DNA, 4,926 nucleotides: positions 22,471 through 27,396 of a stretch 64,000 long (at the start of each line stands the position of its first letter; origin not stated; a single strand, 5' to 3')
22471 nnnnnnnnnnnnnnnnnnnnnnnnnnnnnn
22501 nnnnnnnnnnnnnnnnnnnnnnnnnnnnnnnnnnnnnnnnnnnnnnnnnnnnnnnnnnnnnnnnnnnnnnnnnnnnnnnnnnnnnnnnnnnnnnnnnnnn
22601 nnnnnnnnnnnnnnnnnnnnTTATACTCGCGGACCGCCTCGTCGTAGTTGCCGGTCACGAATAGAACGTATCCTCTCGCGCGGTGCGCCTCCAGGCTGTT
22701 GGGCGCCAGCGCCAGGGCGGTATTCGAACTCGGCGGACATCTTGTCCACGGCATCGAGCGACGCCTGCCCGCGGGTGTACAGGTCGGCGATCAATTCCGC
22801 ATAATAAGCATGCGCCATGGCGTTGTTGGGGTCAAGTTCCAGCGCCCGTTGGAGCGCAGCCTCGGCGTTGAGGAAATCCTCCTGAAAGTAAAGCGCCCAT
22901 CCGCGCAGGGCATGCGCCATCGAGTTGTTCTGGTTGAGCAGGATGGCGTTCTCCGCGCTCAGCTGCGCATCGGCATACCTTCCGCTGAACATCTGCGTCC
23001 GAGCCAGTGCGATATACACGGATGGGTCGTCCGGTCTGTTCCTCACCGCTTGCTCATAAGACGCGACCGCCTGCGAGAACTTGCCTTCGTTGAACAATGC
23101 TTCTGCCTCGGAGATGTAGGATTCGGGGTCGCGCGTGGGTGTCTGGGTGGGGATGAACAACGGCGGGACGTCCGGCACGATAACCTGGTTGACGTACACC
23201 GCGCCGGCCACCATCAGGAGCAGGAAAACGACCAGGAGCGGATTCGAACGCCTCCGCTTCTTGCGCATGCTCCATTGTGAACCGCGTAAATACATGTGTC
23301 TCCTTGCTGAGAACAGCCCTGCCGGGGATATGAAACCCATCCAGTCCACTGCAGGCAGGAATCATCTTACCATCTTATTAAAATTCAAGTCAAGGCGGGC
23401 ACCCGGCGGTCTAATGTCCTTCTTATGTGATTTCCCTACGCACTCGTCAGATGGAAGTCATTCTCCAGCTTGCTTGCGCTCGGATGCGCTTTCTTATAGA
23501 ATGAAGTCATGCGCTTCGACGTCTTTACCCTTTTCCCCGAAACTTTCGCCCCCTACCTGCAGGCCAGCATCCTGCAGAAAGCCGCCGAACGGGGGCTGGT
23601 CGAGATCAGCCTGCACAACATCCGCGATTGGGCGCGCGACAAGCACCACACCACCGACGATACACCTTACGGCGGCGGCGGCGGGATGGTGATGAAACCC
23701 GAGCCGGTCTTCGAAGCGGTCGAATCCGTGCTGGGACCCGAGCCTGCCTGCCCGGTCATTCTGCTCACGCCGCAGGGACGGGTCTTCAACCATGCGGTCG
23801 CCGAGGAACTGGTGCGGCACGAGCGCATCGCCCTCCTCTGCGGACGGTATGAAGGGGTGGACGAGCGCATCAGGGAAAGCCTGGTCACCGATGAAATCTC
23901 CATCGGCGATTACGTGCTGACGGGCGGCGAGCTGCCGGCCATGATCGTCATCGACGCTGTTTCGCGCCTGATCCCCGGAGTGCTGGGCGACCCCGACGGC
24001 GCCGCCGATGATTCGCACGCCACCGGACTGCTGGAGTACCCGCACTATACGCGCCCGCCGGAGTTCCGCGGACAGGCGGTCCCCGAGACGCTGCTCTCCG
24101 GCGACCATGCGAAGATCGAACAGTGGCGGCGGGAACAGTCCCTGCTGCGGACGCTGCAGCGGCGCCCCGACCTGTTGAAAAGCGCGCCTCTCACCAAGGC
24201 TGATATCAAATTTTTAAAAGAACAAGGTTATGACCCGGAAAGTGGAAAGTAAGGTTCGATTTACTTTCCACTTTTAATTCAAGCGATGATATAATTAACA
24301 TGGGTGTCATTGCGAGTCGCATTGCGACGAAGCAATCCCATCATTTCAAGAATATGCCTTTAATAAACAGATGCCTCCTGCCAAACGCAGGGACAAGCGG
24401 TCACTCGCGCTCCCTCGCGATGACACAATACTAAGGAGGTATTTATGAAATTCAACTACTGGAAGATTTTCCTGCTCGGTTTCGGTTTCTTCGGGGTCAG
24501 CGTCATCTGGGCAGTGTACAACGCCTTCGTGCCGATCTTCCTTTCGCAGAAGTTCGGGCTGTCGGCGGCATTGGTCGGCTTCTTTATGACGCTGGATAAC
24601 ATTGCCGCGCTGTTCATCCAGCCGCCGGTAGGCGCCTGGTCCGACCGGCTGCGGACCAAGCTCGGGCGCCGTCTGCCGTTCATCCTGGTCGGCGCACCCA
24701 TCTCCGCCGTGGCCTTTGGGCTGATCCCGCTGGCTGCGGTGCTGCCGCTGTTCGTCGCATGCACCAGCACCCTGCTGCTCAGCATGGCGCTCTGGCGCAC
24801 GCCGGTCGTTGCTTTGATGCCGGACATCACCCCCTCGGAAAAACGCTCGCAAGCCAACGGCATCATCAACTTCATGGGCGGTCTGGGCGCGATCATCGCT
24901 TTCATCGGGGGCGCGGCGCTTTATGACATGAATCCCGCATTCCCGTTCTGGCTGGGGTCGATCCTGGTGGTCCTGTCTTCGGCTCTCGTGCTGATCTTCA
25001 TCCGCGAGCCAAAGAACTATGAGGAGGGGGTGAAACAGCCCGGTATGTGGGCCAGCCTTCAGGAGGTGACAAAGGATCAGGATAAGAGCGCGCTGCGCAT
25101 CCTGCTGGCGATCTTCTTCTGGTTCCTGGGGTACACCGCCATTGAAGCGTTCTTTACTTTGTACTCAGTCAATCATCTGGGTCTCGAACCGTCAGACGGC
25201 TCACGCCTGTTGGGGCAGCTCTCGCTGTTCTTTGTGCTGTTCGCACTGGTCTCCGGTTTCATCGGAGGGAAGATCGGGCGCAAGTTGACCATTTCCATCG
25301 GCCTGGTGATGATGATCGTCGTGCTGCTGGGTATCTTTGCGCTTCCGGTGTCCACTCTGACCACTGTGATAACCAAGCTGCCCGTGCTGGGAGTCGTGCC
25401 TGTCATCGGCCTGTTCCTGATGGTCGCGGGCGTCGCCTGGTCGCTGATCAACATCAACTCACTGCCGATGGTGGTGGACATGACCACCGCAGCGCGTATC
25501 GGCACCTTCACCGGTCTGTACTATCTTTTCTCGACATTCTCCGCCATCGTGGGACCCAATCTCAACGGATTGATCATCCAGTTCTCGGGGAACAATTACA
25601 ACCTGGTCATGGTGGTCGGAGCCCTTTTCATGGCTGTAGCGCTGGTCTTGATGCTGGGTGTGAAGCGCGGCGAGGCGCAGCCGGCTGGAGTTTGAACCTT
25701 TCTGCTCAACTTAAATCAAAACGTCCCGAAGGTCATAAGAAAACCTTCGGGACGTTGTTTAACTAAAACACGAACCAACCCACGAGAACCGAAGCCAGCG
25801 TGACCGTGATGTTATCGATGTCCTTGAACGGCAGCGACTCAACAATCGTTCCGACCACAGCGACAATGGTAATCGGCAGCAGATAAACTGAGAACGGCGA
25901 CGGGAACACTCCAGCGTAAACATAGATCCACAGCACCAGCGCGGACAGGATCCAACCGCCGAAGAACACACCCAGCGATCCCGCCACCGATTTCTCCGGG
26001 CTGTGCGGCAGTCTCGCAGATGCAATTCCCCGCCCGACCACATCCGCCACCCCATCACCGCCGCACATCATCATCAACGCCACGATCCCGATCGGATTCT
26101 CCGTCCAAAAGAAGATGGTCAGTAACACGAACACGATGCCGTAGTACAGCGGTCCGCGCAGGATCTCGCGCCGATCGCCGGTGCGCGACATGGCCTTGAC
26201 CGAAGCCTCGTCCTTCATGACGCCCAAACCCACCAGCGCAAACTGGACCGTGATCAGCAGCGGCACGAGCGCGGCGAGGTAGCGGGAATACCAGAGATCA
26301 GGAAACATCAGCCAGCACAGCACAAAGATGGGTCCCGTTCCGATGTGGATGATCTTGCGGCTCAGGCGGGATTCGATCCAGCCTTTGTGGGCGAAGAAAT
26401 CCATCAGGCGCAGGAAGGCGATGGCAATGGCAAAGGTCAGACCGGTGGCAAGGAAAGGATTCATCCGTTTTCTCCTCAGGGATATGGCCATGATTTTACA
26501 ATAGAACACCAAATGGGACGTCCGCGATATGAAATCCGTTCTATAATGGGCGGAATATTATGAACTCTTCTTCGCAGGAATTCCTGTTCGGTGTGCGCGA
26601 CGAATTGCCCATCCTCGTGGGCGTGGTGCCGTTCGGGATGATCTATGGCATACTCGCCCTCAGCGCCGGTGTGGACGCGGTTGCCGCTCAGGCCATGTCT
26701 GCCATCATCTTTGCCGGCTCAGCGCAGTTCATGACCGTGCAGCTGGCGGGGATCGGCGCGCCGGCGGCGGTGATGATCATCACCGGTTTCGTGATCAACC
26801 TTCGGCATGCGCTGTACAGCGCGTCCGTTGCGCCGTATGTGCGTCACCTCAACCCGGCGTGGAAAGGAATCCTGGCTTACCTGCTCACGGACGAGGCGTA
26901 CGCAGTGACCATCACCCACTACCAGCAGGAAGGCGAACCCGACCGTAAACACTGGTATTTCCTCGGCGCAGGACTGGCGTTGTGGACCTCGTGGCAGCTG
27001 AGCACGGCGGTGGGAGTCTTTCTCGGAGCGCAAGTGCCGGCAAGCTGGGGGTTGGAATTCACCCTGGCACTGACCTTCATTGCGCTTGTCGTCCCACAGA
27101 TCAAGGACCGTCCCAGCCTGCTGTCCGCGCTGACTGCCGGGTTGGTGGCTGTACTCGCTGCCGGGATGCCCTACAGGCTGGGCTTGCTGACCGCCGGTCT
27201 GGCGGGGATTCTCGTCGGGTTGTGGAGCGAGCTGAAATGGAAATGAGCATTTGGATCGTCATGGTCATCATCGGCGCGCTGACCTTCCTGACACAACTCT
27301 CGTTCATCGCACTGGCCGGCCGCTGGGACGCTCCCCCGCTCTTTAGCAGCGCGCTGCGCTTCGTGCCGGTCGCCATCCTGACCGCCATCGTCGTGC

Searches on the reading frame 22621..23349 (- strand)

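Call 21: search_protein_families(library=pfam, proteins=[window:22621-23349:-])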
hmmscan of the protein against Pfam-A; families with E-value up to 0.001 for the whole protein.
window:22621-23349:- (242 aa): 16 families
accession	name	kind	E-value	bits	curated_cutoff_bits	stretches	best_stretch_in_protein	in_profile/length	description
PF07719.23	TPR_2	-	1.6e-14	53.1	27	2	145-176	3-34/34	Tetratricopeptide repeat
PF00515.34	TPR_1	-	3.7e-14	52.3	27.8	1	145-176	3-34/34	Tetratricopeptide repeat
PF13181.12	TPR_8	-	4.4e-13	48.7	25.7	0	146-176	4-34/34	Tetratricopeptide repeat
PF13431.12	TPR_17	-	5.4e-13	48.5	24.4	0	98-129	2-33/34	Tetratricopeptide repeat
PF14559.12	TPR_19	-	6e-12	46.2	25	1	86-150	2-66/68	Tetratricopeptide repeat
PF13432.12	TPR_16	-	2.4e-11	44.3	32.7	2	114-177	2-65/65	Tetratricopeptide repeat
PF13414.12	TPR_11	-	5.6e-11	42.4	26.8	1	84-116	3-35/42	TPR repeat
PF13428.12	TPR_14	-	6.2e-11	42.3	23.5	1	76-117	2-43/44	Tetratricopeptide repeat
PF12895.13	ANAPC3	-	2.7e-05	24.8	27.2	0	71-128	19-75/82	Anaphase-promoting complex, cyclosome, subunit 3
PF24575.1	TPR_Slam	-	3.6e-05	24.6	35.2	1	79-129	51-101/104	Surface lipoprotein assembly modifier, N-terminal TPR repeats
PF23914.1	TPR_CcmH_CycH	-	4.2e-05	23.9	42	0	89-162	64-140/158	Cytochrome c-type biogenesis protein H TPR domain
PF13371.12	TPR_9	-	0.00024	21.5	35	0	73-117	27-71/73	Tetratricopeptide repeat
PF13176.12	TPR_7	-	0.00026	21.3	27.9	0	87-109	11-35/36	Tetratricopeptide repeat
PF13174.12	TPR_6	-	0.00057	20.8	26.3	0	82-107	7-32/33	Tetratricopeptide repeat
PF13424.12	TPR_12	-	0.00061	20.4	30.1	0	82-131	10-67/77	Tetratricopeptide repeat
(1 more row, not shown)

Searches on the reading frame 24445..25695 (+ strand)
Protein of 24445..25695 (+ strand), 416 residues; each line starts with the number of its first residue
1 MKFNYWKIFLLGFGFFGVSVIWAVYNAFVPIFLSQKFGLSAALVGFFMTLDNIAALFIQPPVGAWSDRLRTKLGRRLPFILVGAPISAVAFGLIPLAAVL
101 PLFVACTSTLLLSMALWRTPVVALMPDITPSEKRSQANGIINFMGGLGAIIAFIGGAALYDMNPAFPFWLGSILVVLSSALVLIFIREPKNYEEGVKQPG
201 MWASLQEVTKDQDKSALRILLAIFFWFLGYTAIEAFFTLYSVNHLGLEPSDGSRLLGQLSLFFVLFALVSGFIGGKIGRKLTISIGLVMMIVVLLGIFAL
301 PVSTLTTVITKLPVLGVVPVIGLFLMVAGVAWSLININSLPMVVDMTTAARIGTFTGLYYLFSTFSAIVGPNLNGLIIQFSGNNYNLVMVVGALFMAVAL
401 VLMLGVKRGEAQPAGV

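Call 21: search_protein_families(library=pfam, proteins=[window:24445-25695:+])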
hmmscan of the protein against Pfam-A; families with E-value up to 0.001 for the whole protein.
window:24445-25695:+ (416 aa): 3 families
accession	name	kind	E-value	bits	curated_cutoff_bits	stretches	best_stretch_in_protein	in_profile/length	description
PF07690.21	MFS_1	-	7.6e-38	130.7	33.4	2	12-308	2-296/347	Major Facilitator Superfamily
PF13347.12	MFS_2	-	8.4e-23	81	27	1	12-383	3-386/427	MFS/sugar transport protein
PF01306.25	LacY_symp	-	7.8e-05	22.1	24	1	8-185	9-187/413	LacY proton/sugar symporter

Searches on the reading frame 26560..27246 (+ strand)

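Call 21: search_protein_families(library=pfam, proteins=[window:26560-27246:+])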
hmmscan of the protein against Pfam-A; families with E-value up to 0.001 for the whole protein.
window:26560-27246:+ (228 aa): 1 family
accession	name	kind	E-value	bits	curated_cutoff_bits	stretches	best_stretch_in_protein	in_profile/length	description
PF03591.19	AzlC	-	4.9e-42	144.1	32.1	1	17-158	1-136/137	AzlC protein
